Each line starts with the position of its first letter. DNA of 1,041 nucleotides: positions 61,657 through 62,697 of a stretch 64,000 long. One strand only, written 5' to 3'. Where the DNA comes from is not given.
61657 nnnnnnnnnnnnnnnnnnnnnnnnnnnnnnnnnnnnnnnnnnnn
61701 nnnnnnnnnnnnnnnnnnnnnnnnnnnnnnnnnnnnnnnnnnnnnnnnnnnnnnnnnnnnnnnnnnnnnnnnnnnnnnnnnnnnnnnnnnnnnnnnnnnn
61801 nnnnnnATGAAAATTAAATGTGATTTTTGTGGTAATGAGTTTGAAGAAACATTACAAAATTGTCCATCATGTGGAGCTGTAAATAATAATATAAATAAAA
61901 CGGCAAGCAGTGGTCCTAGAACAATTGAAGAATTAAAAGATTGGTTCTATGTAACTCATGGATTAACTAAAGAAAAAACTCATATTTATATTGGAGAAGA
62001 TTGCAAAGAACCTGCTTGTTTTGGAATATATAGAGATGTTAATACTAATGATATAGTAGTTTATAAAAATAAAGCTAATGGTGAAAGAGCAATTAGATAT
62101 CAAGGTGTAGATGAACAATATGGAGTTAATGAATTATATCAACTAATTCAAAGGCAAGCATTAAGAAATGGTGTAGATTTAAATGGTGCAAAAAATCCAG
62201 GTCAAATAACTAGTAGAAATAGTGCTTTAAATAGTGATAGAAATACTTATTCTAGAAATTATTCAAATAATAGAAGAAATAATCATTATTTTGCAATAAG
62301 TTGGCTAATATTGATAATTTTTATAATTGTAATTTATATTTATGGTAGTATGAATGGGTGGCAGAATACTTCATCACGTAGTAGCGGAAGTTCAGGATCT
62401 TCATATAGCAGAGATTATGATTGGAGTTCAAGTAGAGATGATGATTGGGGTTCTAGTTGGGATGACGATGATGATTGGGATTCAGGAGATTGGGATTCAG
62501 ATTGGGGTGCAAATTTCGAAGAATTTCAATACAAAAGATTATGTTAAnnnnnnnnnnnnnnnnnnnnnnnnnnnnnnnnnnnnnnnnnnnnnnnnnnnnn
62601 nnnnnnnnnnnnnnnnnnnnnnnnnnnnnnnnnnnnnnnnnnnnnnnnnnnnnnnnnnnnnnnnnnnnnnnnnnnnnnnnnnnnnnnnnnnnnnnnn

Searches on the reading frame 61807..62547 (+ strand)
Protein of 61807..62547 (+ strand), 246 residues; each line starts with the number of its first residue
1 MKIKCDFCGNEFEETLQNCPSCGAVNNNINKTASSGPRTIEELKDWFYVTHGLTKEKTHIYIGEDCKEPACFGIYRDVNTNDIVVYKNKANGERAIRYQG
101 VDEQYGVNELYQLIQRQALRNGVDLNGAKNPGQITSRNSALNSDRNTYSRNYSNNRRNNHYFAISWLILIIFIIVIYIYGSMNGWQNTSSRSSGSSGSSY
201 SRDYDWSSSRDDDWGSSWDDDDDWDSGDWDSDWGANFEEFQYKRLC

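Call 3: search_protein_families(library=pfam, proteins=[window:61807-62547:+], max_evalue=0.01)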
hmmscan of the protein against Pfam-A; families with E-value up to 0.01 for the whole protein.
window:61807-62547:+ (246 aa): 2 families
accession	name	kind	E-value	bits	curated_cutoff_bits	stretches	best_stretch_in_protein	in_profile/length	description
PF12698.13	ABC2_membrane_3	-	0.0065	16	31.6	1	77-182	95-182/347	ABC-2 family transporter protein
PF13248.11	Zn_ribbon_3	-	0.0084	16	27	0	2-25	2-25/26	zinc-ribbon domain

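Call 4: search_protein_families(library=phrogs, proteins=[window:61807-62547:+], max_evalue=0.01)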
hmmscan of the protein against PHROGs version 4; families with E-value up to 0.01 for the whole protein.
window:61807-62547:+ (246 aa): 4 families
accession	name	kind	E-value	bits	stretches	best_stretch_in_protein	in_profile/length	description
phrog_14275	-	unknown function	2.4e-05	25.1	0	164-210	34-80/178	-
phrog_5584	-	unknown function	0.0013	20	1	2-28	18-44/60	-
phrog_6586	-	unknown function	0.0022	18.9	0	2-25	3-26/129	-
phrog_8545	-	moron, auxiliary metabolic gene and host takeover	0.0093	16.8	0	159-200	12-53/177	superinfection exclusion Sie-like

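Call 15: search_protein_families(library=ncbifam, proteins=[window:61807-62547:+], max_evalue=0.01)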
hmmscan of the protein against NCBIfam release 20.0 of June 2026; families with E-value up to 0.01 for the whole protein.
window:61807-62547:+ (246 aa): 1 family
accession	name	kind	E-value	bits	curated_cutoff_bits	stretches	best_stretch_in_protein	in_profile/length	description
NF042931.1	SAG1386_EF1546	equivalog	0.0029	17.7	80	1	142-202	14-73/158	SAG1386/EF1546 family surface-associated protein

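Call 48: search_protein_families(library=padloc, proteins=[window:61807-62547:+], max_evalue=0.01)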
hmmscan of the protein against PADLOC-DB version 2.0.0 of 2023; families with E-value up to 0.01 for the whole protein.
window:61807-62547:+ (246 aa): 0 families
